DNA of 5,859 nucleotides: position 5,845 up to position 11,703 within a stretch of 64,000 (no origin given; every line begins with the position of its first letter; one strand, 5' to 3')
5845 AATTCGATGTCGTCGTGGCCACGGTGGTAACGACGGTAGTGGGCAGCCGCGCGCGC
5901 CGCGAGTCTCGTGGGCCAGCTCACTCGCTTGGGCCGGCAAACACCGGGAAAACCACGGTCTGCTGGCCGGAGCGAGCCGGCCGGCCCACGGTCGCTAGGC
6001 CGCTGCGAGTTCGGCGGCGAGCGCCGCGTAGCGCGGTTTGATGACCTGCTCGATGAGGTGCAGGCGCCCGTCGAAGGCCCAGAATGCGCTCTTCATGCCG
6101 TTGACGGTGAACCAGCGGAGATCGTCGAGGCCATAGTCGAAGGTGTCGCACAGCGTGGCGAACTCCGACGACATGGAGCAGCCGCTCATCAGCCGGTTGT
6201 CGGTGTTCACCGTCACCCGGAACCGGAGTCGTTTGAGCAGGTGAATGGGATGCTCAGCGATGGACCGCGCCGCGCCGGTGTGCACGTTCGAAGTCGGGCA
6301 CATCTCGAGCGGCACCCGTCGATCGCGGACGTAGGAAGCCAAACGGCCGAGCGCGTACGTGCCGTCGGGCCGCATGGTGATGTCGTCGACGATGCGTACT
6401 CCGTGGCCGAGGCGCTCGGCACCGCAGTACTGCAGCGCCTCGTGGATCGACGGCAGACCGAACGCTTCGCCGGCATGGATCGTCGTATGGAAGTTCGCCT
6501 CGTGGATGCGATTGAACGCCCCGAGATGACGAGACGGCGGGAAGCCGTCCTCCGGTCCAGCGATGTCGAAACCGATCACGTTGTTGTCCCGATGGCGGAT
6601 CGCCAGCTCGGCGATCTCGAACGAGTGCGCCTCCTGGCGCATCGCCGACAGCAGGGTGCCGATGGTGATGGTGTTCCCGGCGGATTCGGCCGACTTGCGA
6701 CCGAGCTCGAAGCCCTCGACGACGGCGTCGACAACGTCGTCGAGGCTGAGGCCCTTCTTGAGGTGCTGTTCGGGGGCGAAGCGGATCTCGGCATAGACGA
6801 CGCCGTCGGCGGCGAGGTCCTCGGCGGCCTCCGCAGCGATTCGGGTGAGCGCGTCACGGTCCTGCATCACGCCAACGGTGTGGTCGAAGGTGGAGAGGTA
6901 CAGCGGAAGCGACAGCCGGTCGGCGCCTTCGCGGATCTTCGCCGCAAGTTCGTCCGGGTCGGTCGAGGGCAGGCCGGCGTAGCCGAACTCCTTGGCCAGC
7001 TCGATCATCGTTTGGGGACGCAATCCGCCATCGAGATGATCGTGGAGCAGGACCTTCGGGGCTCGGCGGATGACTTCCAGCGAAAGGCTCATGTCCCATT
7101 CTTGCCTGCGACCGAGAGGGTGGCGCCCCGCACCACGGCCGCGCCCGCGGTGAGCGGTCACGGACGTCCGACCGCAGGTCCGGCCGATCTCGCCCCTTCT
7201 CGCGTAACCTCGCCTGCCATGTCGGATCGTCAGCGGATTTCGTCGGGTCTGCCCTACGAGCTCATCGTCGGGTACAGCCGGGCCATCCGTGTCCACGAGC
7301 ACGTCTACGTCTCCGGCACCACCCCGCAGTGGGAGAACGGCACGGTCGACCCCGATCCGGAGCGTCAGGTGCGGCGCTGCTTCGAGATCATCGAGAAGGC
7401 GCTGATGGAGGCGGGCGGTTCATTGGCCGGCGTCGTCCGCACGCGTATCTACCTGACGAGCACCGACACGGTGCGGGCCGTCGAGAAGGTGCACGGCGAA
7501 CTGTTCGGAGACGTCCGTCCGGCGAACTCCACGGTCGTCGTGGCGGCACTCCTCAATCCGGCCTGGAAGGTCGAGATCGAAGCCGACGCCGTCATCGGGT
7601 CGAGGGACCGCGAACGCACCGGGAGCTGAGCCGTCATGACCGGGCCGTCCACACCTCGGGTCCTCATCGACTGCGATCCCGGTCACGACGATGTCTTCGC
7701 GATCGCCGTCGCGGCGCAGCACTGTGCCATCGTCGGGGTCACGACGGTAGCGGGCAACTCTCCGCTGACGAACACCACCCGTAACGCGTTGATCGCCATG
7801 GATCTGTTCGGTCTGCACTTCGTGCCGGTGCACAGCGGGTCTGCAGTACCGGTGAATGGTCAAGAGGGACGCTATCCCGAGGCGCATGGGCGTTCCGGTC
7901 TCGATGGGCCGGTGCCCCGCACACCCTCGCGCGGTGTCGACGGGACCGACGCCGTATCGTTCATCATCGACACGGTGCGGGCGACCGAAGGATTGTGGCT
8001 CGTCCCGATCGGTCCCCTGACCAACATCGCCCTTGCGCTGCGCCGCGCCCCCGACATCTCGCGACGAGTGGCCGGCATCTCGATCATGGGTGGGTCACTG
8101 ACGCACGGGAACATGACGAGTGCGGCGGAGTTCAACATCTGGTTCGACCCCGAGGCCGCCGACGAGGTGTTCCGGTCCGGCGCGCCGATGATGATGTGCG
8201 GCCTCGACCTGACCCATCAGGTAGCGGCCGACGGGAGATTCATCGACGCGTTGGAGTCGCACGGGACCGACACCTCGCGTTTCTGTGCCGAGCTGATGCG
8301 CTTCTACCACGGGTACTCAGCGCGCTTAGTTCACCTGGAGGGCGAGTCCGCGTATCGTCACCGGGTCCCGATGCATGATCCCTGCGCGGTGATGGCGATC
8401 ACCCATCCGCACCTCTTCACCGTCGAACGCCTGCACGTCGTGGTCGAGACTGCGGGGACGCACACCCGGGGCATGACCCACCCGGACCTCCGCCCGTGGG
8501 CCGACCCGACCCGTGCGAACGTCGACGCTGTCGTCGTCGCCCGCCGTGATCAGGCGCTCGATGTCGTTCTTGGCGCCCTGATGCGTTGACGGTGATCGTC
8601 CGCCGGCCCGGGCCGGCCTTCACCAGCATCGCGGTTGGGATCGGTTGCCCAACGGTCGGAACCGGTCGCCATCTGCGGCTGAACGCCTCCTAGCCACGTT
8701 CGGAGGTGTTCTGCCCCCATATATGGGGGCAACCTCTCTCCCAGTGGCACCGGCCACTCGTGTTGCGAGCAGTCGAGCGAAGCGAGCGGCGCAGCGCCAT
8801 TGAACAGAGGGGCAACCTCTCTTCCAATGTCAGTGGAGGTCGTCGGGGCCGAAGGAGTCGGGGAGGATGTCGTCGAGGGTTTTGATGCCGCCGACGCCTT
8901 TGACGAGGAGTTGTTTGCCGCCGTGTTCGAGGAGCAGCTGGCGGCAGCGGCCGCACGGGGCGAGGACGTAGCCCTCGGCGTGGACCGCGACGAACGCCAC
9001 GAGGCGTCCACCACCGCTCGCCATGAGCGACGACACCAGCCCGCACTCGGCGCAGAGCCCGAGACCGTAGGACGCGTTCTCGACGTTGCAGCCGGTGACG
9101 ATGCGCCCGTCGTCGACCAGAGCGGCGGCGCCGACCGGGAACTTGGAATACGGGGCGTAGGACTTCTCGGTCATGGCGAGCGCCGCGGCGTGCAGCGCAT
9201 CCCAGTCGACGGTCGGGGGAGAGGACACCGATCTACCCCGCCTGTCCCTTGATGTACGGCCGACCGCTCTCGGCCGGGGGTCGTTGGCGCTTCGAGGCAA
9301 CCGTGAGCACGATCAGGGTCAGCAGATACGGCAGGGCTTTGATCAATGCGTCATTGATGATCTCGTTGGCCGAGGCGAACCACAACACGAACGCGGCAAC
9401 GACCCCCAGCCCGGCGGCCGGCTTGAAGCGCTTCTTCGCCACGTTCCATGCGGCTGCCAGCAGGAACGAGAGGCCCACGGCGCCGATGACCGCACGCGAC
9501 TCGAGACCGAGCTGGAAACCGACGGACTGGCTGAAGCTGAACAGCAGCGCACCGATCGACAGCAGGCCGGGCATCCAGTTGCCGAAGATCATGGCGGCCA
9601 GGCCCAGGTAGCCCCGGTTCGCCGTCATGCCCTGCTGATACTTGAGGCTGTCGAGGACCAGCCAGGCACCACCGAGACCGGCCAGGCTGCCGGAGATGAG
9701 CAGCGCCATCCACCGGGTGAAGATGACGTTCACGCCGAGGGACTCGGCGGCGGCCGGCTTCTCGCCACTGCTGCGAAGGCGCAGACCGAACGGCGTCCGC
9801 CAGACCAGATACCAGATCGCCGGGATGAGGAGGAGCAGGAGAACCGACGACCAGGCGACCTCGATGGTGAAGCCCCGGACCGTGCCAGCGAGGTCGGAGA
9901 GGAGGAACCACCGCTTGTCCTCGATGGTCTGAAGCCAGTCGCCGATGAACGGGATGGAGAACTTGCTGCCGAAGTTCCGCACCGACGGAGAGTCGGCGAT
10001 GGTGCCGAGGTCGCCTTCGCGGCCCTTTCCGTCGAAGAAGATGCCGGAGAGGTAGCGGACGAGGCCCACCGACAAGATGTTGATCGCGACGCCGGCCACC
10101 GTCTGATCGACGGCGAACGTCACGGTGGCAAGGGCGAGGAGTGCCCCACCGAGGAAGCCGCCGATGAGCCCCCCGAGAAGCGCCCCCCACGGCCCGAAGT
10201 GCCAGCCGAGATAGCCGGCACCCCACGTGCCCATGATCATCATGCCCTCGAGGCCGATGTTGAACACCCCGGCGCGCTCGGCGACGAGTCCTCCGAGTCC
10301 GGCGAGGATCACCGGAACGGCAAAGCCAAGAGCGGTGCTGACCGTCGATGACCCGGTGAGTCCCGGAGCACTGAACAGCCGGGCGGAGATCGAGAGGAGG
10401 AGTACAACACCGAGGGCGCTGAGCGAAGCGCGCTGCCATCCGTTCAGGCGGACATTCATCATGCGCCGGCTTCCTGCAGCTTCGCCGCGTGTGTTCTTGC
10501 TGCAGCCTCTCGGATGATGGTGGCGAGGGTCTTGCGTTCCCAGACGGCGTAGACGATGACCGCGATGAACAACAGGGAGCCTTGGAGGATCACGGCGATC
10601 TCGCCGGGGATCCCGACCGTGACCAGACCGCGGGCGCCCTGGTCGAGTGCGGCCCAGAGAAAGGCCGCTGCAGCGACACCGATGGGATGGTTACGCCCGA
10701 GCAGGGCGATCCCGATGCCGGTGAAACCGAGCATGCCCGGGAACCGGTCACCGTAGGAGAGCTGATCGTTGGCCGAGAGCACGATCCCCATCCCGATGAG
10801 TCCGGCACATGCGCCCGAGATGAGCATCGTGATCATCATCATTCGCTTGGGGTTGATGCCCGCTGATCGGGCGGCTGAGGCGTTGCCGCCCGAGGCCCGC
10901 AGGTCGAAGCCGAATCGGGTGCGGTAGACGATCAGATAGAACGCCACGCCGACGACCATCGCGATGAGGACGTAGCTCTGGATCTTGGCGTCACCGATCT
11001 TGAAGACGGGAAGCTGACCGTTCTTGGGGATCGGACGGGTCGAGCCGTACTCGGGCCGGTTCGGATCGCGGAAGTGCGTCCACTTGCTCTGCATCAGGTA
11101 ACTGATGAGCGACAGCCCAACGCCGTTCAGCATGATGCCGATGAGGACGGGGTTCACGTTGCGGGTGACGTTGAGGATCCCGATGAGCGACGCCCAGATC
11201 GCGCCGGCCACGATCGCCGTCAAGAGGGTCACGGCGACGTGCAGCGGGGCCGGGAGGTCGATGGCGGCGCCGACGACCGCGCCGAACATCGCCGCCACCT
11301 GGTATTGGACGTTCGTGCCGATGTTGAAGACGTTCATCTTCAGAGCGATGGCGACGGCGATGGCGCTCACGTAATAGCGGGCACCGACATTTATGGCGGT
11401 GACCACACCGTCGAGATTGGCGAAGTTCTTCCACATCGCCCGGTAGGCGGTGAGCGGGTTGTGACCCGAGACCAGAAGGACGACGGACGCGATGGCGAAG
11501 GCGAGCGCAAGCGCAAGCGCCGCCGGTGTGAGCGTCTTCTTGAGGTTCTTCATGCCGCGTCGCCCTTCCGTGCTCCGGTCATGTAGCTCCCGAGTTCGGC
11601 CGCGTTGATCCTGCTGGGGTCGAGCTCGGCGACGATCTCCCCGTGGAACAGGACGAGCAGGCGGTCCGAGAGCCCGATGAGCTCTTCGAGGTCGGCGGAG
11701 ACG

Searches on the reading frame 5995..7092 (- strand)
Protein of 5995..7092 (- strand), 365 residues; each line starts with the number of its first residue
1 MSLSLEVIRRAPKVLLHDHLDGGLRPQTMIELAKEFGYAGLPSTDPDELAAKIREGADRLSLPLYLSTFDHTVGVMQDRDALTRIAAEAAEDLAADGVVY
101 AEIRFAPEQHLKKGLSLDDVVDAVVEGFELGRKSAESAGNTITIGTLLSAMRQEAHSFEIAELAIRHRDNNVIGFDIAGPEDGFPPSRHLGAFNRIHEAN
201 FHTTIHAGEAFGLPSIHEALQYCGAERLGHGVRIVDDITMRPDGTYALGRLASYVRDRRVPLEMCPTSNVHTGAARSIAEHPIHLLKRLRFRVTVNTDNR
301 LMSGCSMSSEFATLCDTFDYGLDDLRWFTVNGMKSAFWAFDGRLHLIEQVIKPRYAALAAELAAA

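Call 44: search_protein_families(library=pfam, proteins=[window:5995-7092:-], max_evalue=0.00001)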
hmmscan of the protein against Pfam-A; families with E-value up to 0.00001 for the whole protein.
window:5995-7092:- (365 aa): 1 family
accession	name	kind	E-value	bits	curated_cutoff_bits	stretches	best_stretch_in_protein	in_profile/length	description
PF00962.28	A_deaminase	-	2.5e-99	332.9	27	1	12-352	1-329/330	Adenosine deaminase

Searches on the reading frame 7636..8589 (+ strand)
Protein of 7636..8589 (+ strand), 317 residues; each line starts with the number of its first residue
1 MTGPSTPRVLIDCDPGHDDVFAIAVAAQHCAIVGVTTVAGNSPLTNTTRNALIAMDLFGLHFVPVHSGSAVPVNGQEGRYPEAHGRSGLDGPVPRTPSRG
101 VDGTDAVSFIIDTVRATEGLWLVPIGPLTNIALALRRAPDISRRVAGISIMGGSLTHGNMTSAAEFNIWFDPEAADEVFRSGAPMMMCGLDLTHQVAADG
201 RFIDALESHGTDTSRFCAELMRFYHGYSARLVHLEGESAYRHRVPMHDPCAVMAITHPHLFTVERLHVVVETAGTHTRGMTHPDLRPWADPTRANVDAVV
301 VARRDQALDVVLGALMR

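Call 34: search_protein_families(library=pfam, proteins=[window:7636-8589:+])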
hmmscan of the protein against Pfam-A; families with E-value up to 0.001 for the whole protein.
window:7636-8589:+ (317 aa): 1 family
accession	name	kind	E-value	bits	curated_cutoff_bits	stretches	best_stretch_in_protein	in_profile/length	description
PF01156.24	IU_nuc_hydro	-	7.2e-86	288.9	34.2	1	9-298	1-287/297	Inosine-uridine preferring nucleoside hydrolase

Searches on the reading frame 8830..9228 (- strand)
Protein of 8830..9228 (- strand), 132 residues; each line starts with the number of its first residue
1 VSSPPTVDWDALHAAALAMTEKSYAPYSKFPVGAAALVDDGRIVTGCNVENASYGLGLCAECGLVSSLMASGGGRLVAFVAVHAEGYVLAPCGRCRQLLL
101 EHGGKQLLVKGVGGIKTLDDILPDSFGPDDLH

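Call 34: search_protein_families(library=pfam, proteins=[window:8830-9228:-])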
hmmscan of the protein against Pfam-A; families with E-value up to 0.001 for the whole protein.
window:8830-9228:- (132 aa): 2 families
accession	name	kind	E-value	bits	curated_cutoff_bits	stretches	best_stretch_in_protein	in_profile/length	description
PF00383.29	dCMP_cyt_deam_1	-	2.6e-15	56.6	25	1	12-107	7-98/102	Cytidine and deoxycytidylate deaminase zinc-binding region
PF08211.18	dCMP_cyt_deam_2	-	1.8e-11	44.8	25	1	10-60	42-92/130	Cytidine and deoxycytidylate deaminase zinc-binding region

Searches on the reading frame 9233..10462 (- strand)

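Call 44: search_protein_families(library=pfam, proteins=[window:9233-10462:-], max_evalue=0.00001)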
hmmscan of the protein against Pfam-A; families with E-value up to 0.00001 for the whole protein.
window:9233-10462:- (409 aa): 1 family
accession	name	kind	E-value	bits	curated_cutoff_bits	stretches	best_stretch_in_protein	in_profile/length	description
PF02653.21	BPD_transp_2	-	1.6e-33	116.4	26.8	1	43-328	4-263/269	Branched-chain amino acid transport system / permease component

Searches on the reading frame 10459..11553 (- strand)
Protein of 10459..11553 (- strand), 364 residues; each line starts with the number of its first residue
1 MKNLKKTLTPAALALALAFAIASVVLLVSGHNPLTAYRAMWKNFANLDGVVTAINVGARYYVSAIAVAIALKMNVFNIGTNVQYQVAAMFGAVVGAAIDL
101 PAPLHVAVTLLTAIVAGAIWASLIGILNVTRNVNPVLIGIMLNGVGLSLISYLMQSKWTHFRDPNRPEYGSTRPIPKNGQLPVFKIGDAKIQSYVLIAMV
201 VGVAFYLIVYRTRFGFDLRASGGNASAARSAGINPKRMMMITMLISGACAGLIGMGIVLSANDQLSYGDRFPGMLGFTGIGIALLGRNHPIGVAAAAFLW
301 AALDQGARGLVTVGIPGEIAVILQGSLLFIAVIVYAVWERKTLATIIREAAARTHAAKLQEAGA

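Call 44: search_protein_families(library=pfam, proteins=[window:10459-11553:-], max_evalue=0.00001)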
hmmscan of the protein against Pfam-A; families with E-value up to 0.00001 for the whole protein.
window:10459-11553:- (364 aa): 1 family
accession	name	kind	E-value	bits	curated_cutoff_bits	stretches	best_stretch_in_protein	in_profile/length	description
PF02653.21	BPD_transp_2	-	1.5e-37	129.7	26.8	1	52-332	4-269/269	Branched-chain amino acid transport system / permease component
